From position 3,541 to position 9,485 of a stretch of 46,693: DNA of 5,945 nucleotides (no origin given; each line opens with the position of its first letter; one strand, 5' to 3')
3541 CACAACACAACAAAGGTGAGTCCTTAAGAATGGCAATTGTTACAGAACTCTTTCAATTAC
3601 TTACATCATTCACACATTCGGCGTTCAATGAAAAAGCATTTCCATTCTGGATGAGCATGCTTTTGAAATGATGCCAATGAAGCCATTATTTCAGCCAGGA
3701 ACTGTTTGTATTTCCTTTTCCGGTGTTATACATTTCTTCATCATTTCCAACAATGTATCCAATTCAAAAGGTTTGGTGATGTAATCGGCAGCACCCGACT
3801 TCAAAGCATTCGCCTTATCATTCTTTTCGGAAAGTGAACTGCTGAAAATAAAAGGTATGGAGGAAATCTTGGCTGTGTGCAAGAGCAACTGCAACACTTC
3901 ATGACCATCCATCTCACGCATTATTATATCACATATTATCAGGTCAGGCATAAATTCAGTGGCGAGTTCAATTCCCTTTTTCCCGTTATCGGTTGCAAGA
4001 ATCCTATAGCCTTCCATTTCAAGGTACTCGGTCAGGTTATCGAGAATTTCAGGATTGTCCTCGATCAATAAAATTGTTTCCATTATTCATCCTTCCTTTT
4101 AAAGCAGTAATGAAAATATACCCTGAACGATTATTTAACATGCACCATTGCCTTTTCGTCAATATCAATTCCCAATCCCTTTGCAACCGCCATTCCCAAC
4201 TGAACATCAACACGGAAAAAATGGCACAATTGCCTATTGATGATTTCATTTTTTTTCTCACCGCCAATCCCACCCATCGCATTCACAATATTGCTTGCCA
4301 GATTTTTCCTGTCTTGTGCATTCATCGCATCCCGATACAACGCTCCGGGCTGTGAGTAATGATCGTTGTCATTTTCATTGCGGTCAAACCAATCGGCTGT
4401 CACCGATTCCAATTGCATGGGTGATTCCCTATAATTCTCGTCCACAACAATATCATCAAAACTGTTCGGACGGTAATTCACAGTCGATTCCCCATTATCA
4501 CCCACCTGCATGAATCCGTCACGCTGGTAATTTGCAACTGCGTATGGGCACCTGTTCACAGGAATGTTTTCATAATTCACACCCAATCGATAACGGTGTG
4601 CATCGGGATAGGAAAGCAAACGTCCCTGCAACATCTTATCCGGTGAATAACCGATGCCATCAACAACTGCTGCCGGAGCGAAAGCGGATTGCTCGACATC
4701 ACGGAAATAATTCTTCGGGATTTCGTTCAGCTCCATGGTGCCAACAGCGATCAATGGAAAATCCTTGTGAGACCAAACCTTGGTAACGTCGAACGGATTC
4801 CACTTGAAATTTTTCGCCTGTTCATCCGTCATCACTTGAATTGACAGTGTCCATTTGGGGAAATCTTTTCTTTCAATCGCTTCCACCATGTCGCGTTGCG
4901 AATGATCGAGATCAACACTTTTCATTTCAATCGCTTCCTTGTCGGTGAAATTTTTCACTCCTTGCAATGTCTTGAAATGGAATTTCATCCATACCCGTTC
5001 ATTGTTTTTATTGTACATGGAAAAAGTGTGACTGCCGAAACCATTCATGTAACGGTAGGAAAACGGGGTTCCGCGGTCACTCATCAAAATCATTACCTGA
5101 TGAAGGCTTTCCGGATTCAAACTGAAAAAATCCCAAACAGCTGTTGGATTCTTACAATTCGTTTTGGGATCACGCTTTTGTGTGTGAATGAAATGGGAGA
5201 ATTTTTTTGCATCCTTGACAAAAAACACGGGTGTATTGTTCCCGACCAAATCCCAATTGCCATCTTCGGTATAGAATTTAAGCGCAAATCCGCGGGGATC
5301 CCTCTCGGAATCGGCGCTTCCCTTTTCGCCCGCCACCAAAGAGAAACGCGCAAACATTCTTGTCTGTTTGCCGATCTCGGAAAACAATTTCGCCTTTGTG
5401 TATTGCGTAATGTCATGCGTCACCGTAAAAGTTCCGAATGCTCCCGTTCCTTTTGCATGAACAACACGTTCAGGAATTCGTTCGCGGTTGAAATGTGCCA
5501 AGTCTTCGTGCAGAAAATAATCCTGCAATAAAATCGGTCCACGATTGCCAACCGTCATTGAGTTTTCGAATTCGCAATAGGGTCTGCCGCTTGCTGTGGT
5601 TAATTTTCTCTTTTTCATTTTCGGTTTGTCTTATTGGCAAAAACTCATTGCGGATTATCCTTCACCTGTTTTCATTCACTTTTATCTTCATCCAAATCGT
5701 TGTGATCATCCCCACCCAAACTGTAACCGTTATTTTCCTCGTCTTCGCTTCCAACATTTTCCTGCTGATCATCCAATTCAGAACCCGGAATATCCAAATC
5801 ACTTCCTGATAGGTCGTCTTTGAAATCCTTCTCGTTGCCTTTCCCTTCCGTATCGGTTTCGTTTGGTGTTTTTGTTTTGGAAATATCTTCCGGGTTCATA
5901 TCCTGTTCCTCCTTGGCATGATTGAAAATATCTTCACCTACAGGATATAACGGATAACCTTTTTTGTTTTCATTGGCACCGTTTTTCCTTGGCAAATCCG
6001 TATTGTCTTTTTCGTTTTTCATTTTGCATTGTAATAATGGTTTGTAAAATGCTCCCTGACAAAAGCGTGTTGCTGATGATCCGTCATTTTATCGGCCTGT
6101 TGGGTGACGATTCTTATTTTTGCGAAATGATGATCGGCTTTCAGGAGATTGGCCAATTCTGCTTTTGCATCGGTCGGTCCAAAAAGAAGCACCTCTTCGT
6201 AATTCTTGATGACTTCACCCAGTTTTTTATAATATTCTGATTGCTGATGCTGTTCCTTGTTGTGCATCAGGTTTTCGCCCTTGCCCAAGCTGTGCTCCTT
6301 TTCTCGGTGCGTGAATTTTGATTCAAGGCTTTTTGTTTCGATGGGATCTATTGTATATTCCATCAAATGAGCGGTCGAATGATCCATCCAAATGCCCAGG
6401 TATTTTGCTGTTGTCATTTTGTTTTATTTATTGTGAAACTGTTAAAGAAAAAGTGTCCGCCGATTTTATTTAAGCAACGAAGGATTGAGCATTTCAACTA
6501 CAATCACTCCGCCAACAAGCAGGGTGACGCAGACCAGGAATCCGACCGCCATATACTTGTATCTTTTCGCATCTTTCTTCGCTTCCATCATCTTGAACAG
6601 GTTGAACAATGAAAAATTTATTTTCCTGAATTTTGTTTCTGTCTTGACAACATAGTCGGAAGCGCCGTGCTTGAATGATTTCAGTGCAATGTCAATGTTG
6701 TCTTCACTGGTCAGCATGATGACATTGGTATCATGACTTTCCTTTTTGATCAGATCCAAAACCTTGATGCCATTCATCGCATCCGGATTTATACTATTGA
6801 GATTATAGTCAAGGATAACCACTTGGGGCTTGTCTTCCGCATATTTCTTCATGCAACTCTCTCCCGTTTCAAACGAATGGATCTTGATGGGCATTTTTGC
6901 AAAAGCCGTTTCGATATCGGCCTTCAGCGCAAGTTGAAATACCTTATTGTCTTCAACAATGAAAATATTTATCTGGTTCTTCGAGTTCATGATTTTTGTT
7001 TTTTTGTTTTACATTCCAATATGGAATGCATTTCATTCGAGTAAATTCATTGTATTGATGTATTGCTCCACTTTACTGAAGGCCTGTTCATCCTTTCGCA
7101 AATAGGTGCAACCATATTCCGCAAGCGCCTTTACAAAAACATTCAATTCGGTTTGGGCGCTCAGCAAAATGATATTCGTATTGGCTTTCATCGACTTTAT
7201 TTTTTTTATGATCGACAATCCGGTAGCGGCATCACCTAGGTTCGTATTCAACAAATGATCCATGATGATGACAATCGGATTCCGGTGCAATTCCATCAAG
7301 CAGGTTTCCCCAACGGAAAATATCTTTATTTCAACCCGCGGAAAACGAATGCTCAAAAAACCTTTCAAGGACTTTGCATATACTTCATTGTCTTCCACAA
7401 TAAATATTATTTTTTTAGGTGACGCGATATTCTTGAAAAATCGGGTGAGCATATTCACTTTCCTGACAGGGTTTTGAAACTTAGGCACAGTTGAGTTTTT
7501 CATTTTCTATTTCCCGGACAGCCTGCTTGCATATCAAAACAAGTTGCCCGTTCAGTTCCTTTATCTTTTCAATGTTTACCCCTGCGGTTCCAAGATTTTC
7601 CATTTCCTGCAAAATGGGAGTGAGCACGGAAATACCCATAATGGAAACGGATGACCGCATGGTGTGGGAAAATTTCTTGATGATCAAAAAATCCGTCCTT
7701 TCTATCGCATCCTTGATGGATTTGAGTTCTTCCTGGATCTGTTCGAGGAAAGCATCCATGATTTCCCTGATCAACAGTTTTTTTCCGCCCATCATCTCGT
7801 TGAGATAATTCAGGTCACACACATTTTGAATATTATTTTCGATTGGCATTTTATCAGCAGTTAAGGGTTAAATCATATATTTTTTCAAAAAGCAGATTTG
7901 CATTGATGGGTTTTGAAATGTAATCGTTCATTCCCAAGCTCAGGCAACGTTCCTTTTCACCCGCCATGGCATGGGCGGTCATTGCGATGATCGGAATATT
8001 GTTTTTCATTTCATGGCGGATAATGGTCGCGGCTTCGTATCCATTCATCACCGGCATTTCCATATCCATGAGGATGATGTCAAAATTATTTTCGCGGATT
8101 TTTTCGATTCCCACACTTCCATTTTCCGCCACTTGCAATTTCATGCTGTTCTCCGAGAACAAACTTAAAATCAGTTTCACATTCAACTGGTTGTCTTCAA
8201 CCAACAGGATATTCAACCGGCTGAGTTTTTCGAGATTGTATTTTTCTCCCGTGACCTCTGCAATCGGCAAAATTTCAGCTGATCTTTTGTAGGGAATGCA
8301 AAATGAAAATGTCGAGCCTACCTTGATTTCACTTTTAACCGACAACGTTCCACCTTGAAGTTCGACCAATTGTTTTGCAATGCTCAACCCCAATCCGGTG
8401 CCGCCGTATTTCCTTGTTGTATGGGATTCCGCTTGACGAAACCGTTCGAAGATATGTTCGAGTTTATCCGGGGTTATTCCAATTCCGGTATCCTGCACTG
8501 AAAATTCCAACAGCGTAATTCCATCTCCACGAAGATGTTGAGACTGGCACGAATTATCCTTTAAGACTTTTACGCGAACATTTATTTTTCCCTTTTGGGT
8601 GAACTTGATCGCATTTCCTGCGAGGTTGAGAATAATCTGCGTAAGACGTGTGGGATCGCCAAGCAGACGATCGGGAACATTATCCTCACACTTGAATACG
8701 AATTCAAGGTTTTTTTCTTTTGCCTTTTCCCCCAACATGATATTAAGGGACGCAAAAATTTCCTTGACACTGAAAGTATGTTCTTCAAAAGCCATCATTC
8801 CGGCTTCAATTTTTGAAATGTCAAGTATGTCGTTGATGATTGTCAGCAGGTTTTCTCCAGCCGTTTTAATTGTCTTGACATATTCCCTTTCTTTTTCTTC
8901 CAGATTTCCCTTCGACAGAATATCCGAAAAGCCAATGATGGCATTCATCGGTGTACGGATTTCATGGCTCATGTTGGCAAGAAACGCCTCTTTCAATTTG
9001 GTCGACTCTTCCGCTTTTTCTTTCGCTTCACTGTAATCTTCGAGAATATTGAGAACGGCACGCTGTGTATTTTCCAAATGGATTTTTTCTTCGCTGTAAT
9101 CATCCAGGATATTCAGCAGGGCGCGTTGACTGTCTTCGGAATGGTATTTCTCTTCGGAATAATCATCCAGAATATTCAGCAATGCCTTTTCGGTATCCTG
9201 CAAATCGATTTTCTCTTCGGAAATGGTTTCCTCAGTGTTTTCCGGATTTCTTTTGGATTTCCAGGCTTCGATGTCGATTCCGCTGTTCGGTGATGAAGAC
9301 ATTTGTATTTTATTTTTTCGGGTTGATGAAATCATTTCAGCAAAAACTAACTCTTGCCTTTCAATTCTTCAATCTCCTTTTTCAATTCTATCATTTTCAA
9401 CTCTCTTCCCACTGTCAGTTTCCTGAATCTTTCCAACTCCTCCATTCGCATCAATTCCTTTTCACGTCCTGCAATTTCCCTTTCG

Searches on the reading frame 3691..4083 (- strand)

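Call 17: search_protein_families(library=pfam, proteins=[window:3691-4083:-], max_evalue=0.001)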
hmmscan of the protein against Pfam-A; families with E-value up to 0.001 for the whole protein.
window:3691-4083:- (130 aa): 1 family
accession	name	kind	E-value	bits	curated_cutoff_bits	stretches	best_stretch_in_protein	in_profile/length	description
PF00072.30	Response_reg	-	1.4e-26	93.3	30.2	1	4-115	1-110/111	Response regulator receiver domain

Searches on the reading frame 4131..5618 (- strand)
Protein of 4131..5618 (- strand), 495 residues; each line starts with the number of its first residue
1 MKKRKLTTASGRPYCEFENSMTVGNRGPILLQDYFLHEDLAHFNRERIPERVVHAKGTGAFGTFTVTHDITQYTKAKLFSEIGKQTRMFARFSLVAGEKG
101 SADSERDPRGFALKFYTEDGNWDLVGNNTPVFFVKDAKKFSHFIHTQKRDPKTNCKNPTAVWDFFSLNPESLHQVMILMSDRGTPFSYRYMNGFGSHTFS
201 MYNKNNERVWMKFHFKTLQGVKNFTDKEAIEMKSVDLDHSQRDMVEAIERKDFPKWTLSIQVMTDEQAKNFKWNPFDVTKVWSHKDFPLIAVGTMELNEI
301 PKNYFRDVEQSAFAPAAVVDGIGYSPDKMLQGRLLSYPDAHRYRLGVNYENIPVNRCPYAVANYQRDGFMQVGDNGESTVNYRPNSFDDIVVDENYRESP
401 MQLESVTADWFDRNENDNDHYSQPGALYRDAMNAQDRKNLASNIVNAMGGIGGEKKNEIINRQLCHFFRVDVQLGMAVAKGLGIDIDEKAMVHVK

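Call 17: search_protein_families(library=pfam, proteins=[window:4131-5618:-], max_evalue=0.001)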
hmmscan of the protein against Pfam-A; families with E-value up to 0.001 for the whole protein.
window:4131-5618:- (495 aa): 2 families
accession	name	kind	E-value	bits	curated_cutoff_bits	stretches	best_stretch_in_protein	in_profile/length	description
PF00199.24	Catalase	-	7.1e-187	621.6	25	1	7-388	1-382/383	Catalase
PF06628.17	Catalase-rel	-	6.9e-17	61.8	30.1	1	416-482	3-65/65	Catalase-related immune-responsive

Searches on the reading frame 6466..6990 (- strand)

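Call 17: search_protein_families(library=pfam, proteins=[window:6466-6990:-], max_evalue=0.001)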
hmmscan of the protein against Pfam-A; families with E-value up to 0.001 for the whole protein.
window:6466-6990:- (174 aa): 1 family
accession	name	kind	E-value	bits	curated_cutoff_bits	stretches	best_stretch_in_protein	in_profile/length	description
PF00072.30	Response_reg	-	1.4e-18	67.5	30.2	1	9-118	1-101/111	Response regulator receiver domain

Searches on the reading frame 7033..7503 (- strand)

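Call 17: search_protein_families(library=pfam, proteins=[window:7033-7503:-], max_evalue=0.001)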
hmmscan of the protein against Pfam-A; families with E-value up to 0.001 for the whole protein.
window:7033-7503:- (156 aa): 1 family
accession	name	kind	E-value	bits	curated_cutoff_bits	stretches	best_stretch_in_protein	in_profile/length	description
PF00072.30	Response_reg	-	4.5e-09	36.9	30.2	1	33-139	1-101/111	Response regulator receiver domain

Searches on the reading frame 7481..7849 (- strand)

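Call 17: search_protein_families(library=pfam, proteins=[window:7481-7849:-], max_evalue=0.001)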
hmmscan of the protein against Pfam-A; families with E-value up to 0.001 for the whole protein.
window:7481-7849:- (122 aa): 1 family
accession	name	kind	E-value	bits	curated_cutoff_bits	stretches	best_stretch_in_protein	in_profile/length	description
PF01627.28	Hpt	-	2.5e-06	28.1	24.6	1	29-87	1-59/84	Hpt domain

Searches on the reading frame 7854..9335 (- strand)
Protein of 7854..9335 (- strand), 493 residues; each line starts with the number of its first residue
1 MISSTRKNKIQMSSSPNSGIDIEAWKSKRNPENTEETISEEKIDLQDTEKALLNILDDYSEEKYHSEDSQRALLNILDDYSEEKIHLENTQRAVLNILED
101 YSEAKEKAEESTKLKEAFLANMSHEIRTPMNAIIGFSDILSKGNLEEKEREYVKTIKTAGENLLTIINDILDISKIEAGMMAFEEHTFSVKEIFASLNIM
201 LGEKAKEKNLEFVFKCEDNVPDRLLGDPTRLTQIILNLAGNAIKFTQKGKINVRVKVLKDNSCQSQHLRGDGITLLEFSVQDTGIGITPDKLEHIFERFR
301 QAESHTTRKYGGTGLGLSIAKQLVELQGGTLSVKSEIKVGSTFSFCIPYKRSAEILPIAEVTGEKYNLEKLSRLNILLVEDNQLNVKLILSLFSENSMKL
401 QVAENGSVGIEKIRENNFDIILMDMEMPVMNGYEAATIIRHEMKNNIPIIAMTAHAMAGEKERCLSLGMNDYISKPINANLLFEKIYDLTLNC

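Call 17: search_protein_families(library=pfam, proteins=[window:7854-9335:-], max_evalue=0.001)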
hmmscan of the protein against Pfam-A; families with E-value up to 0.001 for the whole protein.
window:7854-9335:- (493 aa): 3 families
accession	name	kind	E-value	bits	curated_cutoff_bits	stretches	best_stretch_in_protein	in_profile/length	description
PF02518.31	HATPase_c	-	4.2e-30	104.9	26.4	1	226-350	1-110/111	Histidine kinase-, DNA gyrase B-, and HSP90-like ATPase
PF00072.30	Response_reg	-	1.4e-27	96.5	30.2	1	376-486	1-110/111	Response regulator receiver domain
PF00512.31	HisKA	-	6.4e-23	81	26.9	1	115-179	2-66/66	His Kinase A (phospho-acceptor) domain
